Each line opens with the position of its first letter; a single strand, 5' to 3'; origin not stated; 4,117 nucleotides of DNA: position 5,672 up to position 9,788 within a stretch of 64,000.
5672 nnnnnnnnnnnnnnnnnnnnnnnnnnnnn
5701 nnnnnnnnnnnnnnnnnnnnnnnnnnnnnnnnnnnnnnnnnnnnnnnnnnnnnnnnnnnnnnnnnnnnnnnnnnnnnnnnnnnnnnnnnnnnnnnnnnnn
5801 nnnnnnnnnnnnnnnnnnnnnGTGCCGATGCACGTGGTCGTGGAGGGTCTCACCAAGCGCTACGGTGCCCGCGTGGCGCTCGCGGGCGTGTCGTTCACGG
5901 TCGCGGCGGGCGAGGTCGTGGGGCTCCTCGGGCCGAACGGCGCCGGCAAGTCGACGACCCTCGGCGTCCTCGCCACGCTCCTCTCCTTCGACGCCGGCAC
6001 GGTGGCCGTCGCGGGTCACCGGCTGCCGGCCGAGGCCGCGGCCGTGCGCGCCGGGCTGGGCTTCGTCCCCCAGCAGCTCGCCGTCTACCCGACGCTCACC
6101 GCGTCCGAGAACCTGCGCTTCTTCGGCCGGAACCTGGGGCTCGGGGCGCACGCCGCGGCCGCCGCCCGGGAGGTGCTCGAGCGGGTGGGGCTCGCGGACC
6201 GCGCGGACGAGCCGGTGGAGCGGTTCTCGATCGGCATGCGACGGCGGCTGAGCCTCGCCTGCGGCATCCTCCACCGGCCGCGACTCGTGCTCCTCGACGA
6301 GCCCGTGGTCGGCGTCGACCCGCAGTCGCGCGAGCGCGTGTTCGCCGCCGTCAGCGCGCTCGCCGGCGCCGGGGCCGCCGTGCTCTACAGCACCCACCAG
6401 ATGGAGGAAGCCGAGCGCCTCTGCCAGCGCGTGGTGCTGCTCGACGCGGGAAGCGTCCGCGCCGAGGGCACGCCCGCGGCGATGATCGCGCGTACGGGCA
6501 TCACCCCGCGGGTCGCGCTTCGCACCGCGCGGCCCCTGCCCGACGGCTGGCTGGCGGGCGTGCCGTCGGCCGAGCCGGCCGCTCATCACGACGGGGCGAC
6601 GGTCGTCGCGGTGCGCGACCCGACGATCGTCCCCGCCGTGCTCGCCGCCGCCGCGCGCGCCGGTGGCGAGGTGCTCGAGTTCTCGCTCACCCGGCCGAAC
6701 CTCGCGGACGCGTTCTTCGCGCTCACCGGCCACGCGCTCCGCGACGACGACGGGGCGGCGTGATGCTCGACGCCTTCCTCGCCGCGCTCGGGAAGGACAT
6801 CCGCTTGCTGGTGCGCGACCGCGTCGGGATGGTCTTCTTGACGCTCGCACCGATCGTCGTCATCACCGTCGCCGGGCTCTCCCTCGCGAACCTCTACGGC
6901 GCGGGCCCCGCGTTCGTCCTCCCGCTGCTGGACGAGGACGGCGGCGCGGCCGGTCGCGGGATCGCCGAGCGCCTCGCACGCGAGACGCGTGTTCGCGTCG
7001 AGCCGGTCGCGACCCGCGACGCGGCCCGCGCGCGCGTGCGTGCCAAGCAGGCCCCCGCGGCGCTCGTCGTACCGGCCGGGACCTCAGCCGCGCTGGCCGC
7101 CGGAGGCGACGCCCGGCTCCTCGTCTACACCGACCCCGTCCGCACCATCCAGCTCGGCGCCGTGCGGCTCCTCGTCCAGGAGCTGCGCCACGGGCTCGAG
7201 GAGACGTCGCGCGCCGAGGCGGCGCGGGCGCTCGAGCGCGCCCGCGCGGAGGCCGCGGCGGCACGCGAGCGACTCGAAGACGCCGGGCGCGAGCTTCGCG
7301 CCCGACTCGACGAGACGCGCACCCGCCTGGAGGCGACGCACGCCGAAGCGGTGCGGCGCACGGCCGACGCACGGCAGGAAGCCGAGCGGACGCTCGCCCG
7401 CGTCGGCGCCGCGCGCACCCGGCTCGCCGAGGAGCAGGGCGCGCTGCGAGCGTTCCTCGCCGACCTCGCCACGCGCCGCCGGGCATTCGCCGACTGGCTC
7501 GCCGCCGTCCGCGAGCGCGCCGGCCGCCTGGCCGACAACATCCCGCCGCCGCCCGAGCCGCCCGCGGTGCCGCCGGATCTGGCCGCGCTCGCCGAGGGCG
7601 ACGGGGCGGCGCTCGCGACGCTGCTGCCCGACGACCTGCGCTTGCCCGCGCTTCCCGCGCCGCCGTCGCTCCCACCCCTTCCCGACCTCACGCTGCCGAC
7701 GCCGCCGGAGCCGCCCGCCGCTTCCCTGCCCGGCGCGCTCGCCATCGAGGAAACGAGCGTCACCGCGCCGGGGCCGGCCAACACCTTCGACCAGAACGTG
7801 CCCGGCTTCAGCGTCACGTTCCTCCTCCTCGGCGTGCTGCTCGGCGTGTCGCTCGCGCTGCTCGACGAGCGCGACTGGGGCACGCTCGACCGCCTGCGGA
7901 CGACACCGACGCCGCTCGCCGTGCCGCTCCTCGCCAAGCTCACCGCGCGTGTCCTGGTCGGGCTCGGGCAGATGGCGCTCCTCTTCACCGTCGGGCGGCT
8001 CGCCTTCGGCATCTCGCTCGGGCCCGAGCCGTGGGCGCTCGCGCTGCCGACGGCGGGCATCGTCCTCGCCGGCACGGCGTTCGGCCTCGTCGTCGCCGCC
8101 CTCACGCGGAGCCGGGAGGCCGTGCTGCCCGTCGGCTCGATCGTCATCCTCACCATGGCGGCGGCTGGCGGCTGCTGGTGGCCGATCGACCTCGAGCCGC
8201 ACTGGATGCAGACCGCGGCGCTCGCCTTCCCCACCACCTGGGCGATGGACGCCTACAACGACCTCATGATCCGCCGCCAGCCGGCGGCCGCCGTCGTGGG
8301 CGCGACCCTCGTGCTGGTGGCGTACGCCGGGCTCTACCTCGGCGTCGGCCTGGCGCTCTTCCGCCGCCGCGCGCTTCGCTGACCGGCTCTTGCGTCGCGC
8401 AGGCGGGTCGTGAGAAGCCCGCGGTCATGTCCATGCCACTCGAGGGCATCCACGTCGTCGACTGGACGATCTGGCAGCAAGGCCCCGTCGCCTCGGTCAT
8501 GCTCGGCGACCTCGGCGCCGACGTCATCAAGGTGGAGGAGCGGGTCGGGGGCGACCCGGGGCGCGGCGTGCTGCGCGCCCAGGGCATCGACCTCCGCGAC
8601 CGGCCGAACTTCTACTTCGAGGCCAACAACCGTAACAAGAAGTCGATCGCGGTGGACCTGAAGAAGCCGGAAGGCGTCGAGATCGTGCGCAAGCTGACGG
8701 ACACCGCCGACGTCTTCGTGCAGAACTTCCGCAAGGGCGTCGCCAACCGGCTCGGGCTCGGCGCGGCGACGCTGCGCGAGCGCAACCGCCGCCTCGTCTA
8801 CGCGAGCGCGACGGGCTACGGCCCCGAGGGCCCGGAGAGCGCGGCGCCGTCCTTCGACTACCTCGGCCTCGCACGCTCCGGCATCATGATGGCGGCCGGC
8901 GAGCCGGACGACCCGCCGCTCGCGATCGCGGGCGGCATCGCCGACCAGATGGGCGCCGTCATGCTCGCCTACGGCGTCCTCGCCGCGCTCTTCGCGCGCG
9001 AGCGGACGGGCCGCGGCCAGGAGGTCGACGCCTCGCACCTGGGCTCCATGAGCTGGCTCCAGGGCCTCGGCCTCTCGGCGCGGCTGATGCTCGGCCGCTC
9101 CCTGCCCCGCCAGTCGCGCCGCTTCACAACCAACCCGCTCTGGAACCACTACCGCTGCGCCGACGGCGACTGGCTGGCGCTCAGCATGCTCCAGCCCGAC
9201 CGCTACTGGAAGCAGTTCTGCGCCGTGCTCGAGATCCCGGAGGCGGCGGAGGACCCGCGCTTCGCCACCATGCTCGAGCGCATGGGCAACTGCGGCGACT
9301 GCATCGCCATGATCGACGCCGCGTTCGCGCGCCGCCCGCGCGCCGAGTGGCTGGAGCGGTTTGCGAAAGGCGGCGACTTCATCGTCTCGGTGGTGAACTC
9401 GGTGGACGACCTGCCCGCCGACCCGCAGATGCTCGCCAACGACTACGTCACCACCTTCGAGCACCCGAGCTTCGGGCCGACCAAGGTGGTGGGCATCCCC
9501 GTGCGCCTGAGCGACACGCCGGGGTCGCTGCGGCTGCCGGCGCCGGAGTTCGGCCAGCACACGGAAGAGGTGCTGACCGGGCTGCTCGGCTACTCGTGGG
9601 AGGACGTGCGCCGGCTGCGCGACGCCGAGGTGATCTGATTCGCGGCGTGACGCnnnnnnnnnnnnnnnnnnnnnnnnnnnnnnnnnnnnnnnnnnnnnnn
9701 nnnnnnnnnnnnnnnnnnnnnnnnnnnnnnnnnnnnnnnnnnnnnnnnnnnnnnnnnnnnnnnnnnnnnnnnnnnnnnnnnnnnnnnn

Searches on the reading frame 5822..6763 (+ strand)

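Call 43: search_protein_families(library=pfam, proteins=[window:5822-6763:+], max_evalue=0.0001)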
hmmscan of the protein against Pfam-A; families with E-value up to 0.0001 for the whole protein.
window:5822-6763:+ (313 aa): 2 families
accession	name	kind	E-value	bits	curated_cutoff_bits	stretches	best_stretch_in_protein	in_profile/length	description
PF00005.33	ABC_tran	-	2.3e-31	109.7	25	1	21-162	2-136/137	ABC transporter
PF13304.12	AAA_21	-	2.6e-12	47.9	27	1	126-195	229-301/304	AAA domain, putative AbiEii toxin, Type IV TA system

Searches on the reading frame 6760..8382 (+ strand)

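Call 43: search_protein_families(library=pfam, proteins=[window:6760-8382:+], max_evalue=0.0001)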
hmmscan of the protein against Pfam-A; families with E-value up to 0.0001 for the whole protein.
window:6760-8382:+ (540 aa): 3 families
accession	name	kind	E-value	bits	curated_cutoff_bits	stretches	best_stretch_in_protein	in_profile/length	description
PF12698.13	ABC2_membrane_3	-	2.5e-24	86.5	31.6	1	329-531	146-346/347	ABC-2 family transporter protein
PF01061.29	ABC2_membrane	-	7.7e-18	65.2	26.9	1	346-500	50-207/211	ABC-2 type transporter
PF12679.13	ABC2_membrane_2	-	6.2e-08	32.7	27.2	1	346-537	72-281/283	ABC-2 family transporter protein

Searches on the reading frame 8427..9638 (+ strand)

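Call 43: search_protein_families(library=pfam, proteins=[window:8427-9638:+], max_evalue=0.0001)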
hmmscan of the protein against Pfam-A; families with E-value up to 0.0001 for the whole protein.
window:8427-9638:+ (403 aa): 1 family
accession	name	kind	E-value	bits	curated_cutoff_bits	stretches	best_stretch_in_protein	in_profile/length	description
PF02515.22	CoA_transf_3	-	2.3e-110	369.6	23.3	1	5-379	1-366/366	CoA-transferase family III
